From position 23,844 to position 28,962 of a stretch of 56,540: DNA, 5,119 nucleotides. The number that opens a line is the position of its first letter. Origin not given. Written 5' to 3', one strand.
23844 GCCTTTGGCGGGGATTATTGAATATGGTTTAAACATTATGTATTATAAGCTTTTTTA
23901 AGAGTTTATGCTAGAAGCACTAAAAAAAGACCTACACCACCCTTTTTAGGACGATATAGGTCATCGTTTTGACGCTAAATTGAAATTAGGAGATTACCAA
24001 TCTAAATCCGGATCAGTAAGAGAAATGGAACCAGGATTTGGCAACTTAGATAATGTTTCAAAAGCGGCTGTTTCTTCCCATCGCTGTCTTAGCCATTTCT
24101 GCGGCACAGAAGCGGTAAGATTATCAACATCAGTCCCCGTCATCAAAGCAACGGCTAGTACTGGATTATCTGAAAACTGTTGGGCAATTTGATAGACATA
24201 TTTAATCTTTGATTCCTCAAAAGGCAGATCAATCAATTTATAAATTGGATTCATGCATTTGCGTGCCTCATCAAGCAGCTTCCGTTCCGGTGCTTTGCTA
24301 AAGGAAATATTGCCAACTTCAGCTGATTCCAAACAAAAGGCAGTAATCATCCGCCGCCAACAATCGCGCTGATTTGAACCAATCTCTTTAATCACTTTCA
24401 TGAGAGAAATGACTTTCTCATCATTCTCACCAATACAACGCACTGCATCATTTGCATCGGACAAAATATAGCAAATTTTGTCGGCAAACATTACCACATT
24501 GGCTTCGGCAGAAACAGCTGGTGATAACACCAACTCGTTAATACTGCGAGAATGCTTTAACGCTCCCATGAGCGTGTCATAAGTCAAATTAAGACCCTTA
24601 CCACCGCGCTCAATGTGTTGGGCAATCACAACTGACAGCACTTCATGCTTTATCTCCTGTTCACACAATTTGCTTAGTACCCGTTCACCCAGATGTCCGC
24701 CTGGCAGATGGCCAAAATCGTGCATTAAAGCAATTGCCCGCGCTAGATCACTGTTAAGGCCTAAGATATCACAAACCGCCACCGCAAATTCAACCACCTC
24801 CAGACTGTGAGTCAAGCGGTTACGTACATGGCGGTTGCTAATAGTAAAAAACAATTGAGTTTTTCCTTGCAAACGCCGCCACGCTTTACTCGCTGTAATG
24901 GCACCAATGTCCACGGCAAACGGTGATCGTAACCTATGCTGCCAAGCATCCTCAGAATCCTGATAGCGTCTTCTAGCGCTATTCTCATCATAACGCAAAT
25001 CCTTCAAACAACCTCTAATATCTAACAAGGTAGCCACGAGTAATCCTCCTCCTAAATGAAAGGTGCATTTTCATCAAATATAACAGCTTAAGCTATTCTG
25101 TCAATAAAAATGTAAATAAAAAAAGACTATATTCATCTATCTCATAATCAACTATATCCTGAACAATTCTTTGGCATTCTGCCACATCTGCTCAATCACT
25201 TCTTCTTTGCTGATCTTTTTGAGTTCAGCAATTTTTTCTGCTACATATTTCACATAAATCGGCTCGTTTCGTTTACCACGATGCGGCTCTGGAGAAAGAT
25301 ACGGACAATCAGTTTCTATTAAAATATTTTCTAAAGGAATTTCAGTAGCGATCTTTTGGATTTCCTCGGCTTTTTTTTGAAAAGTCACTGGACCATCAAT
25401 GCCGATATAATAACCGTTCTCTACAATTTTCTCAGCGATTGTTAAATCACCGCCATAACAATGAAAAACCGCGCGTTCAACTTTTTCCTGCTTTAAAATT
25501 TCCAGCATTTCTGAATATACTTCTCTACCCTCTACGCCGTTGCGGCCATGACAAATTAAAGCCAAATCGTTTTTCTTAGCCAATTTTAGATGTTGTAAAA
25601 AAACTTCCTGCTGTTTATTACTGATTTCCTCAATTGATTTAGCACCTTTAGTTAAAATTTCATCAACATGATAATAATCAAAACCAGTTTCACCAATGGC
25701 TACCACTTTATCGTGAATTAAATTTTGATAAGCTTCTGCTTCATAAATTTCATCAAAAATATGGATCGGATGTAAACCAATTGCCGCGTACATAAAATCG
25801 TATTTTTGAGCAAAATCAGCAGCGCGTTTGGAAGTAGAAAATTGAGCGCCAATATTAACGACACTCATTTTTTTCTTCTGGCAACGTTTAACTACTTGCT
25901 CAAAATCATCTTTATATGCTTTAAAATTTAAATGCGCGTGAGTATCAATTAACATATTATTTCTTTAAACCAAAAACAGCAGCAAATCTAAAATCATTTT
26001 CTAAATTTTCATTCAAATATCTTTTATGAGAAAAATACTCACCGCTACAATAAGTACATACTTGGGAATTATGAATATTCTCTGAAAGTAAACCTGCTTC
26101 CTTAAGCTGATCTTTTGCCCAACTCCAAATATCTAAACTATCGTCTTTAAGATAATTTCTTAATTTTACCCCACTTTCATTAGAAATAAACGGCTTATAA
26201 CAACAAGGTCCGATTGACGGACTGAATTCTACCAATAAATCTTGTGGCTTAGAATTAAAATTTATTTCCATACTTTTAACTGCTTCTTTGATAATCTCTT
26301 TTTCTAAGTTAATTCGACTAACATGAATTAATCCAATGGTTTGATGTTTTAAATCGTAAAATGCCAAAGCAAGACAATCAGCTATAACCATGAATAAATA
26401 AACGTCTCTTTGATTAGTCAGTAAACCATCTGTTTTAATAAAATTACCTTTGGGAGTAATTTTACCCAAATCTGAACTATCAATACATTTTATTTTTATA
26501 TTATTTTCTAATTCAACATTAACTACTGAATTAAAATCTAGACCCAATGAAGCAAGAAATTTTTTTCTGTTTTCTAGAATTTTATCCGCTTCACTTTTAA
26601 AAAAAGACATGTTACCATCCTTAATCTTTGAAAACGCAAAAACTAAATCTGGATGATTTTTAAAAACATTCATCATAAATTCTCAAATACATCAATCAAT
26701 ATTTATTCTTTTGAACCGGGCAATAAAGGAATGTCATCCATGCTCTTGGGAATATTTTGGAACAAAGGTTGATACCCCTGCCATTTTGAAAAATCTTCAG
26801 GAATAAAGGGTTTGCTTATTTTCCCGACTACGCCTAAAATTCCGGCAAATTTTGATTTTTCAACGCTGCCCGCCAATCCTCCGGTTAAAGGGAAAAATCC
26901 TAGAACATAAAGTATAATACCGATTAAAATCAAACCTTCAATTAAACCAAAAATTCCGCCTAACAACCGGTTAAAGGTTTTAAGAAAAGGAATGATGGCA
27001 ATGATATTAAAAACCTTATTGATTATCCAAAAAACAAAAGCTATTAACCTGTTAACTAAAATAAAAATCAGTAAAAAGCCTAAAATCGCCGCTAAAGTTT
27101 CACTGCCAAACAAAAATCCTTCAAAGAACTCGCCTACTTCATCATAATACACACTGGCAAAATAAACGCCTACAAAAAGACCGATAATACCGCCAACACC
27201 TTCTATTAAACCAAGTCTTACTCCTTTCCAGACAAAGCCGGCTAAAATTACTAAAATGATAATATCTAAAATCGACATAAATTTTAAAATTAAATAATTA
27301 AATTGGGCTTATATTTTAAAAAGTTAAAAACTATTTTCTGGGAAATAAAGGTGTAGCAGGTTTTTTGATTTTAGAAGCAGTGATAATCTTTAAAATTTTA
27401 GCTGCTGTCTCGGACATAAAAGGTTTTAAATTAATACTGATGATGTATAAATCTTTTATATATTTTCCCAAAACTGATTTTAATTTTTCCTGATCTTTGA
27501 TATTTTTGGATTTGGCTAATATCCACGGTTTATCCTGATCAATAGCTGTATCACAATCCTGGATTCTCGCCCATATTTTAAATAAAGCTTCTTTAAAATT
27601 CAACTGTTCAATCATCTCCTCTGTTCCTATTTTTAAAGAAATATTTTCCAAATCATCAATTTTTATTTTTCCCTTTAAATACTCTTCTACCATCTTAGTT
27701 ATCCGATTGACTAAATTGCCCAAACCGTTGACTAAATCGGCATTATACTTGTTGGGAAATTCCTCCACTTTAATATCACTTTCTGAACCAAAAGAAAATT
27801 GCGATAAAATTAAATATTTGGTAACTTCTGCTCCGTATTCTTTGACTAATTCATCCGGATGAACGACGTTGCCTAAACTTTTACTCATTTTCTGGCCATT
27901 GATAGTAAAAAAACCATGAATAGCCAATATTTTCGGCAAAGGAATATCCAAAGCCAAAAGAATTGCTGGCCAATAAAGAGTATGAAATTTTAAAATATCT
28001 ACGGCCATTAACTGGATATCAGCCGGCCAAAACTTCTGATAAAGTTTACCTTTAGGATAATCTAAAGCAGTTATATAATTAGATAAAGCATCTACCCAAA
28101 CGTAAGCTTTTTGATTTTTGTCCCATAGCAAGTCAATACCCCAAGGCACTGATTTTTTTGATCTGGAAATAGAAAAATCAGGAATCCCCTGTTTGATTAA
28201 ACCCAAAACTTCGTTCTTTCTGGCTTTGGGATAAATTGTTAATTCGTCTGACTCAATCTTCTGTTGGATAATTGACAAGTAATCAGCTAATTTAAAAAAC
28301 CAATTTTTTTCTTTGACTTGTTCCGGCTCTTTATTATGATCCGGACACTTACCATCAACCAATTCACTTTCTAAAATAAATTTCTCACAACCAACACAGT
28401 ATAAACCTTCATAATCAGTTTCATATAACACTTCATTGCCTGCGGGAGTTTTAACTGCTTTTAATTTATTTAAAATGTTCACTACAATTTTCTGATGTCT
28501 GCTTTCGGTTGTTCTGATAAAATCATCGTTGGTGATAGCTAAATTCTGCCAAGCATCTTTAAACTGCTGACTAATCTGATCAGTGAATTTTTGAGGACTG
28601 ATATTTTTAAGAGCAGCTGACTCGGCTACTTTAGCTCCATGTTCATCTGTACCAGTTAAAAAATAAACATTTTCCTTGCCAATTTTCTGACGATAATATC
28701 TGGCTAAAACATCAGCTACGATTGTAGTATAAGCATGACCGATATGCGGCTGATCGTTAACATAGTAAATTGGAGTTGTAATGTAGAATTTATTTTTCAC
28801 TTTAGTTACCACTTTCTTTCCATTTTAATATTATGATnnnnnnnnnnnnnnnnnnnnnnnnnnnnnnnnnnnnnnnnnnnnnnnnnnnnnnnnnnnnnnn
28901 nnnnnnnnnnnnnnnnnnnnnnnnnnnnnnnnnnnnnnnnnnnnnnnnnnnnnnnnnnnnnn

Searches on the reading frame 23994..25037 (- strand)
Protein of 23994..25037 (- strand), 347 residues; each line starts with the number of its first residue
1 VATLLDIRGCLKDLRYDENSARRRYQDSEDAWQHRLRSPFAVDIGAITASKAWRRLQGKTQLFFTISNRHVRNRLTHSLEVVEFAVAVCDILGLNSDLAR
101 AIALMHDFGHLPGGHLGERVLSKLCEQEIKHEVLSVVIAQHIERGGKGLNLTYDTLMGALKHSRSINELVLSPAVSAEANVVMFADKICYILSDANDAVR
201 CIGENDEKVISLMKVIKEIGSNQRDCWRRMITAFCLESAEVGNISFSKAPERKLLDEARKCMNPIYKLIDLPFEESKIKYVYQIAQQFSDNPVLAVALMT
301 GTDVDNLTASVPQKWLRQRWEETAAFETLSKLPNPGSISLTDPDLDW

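Call 83: search_protein_families(library=pfam, proteins=[window:23994-25037:-], max_evalue=0.00001)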
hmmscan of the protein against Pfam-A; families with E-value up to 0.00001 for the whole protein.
window:23994-25037:- (347 aa): 1 family
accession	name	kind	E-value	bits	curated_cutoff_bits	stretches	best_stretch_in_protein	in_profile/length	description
PF01966.28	HD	-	4.4e-13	50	22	1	74-188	1-113/116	HD domain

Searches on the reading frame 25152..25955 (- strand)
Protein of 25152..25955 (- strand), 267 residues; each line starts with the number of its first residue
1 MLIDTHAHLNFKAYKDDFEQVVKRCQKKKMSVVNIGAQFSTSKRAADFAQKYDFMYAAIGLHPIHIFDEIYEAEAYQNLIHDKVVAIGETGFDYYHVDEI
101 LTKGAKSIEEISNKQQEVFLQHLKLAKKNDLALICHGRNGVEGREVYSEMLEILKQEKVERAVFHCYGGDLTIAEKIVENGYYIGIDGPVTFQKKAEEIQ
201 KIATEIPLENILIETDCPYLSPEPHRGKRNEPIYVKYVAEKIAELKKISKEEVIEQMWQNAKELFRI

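Call 83: search_protein_families(library=pfam, proteins=[window:25152-25955:-], max_evalue=0.00001)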
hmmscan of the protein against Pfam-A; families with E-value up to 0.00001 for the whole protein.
window:25152-25955:- (267 aa): 1 family
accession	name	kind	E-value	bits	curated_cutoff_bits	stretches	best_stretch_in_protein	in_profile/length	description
PF01026.27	TatD_DNase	-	1.4e-74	251.1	27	1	3-266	1-253/253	TatD related DNase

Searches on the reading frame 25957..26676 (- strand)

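Call 83: search_protein_families(library=pfam, proteins=[window:25957-26676:-], max_evalue=0.00001)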
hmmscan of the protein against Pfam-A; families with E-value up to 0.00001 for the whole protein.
window:25957-26676:- (239 aa): 1 family
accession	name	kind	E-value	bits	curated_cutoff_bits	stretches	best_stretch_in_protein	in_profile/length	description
PF02578.20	Cu-oxidase_4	-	1.1e-35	123.6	22.9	1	28-219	23-225/238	Multi-copper polyphenol oxidoreductase laccase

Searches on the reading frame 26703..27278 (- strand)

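Call 83: search_protein_families(library=pfam, proteins=[window:26703-27278:-], max_evalue=0.00001)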
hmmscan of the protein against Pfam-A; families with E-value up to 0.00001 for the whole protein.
window:26703-27278:- (191 aa): 1 family
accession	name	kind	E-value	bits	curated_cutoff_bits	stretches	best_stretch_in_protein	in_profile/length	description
PF02674.22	Colicin_V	-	1e-24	87.6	29.3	1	4-148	1-139/144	Colicin V production protein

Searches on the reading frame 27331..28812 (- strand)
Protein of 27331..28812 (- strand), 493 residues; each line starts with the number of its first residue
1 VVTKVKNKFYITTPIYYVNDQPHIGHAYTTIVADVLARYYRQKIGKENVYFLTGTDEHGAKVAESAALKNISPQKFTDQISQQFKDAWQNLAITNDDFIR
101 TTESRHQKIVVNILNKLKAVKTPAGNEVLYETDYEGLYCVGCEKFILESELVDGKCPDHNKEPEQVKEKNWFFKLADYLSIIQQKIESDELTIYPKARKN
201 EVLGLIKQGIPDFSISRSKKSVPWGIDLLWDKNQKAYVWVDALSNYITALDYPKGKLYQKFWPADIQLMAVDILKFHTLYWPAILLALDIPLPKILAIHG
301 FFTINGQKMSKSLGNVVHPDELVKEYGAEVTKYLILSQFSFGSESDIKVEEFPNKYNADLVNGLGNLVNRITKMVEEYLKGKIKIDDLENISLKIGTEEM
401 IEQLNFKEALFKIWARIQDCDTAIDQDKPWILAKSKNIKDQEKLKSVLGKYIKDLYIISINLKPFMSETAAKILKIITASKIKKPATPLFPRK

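Call 83: search_protein_families(library=pfam, proteins=[window:27331-28812:-], max_evalue=0.00001)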
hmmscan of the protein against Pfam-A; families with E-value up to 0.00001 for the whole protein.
window:27331-28812:- (493 aa): 3 families
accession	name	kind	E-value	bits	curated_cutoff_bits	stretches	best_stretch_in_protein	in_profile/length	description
PF09334.17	tRNA-synt_1g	-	5.3e-92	309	20.1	2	161-371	174-390/391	tRNA synthetases class I (M)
PF00133.28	tRNA-synt_1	-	3.9e-25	88.9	22.7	2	238-338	301-404/414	tRNA synthetases class I (I, L, M and V)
PF01406.26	tRNA-synt_1e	-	6.3e-15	55.8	27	1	10-124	13-126/301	tRNA synthetases class I (C) catalytic domain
